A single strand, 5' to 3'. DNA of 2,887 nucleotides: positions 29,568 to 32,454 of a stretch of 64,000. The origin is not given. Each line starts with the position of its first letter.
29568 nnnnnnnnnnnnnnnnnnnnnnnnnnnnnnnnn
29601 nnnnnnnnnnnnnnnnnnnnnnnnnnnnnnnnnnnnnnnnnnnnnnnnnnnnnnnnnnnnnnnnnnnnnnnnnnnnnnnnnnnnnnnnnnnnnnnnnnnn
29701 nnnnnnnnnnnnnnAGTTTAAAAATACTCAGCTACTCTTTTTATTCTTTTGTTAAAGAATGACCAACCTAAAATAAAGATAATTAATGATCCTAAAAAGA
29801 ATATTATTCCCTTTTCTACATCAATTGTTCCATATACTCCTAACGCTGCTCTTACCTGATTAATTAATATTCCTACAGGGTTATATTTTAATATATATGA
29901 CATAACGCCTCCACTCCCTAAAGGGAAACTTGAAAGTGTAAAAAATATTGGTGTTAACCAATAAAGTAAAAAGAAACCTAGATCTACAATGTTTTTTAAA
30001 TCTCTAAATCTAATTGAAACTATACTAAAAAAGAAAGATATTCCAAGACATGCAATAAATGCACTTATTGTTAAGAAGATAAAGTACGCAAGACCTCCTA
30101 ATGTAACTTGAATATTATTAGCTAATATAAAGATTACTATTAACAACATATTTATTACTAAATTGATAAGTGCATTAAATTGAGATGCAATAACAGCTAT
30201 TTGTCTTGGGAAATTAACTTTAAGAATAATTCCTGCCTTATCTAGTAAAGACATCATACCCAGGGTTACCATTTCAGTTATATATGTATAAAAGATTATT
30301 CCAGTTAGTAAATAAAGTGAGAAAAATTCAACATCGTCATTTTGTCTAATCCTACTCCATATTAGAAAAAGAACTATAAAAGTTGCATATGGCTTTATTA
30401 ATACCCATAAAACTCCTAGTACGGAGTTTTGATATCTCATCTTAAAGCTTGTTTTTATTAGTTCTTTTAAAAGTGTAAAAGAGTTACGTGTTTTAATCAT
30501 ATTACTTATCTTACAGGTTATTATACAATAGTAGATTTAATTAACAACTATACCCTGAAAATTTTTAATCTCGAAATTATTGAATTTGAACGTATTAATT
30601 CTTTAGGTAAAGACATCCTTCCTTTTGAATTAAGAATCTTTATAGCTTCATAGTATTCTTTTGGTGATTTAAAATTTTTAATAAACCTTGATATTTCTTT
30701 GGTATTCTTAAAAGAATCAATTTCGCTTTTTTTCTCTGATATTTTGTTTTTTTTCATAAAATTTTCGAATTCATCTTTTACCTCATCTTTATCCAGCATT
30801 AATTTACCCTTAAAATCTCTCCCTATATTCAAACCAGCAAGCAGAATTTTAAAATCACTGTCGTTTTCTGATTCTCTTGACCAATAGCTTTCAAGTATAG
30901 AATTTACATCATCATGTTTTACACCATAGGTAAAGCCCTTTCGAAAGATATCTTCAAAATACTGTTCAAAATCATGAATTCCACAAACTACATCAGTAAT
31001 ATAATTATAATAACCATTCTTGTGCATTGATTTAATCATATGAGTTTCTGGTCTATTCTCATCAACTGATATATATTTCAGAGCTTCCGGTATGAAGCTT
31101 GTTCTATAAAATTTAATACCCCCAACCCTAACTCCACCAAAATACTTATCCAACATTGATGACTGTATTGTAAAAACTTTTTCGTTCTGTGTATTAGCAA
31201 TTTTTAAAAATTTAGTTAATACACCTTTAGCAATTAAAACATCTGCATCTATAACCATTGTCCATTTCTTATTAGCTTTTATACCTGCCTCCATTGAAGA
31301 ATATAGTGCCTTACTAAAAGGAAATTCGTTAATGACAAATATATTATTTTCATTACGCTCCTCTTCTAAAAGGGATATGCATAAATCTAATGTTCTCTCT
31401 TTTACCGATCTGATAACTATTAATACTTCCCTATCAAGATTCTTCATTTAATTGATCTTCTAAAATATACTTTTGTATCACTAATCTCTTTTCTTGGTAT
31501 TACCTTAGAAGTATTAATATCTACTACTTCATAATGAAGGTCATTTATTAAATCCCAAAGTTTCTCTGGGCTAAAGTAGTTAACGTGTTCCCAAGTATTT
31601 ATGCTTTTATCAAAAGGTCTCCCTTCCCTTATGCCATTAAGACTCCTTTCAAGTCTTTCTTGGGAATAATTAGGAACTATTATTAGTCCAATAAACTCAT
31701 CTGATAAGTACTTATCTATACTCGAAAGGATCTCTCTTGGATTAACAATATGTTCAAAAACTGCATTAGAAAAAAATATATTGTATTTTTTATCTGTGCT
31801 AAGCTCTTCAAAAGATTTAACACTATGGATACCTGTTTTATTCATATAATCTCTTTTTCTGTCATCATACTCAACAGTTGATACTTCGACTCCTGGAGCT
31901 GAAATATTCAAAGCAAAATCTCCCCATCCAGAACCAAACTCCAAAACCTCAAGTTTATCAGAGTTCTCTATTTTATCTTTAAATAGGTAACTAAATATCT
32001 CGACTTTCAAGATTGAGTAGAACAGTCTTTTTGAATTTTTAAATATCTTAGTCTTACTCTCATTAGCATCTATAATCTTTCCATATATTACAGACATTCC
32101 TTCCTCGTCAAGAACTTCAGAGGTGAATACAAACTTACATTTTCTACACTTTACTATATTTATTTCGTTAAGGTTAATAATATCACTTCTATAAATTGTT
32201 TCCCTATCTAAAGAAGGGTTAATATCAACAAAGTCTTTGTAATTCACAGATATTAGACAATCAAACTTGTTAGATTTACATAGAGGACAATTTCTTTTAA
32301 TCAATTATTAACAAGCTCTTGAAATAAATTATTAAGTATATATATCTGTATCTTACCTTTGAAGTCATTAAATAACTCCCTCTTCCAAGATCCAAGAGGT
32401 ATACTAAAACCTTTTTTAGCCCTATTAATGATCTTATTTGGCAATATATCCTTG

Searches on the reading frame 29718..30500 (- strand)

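Call 8: search_protein_families(library=pfam, proteins=[window:29718-30500:-], max_evalue=0.01)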
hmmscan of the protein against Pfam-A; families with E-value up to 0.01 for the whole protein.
window:29718-30500:- (260 aa): 1 family
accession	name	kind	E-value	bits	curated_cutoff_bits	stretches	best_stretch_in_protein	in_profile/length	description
PF01061.29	ABC2_membrane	-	9.6e-09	35.5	26.9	1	10-219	2-209/211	ABC-2 type transporter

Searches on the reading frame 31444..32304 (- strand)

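Call 9: search_protein_families(library=pfam, proteins=[window:31444-32304:-], max_evalue=0.01)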
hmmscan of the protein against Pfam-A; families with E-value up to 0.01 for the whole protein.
window:31444-32304:- (286 aa): 4 families
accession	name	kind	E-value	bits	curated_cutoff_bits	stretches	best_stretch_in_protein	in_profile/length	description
PF13489.12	Methyltransf_23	-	1.3e-11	45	27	1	114-261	20-162/164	Methyltransferase domain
PF13847.12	Methyltransf_31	-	0.0014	18.7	27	0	161-212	59-113/145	Methyltransferase domain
PF08242.18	Methyltransf_12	-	0.0029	18.7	30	1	121-202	1-94/98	Methyltransferase domain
PF08241.18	Methyltransf_11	-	0.0031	18.6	21.2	0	121-201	1-88/95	Methyltransferase domain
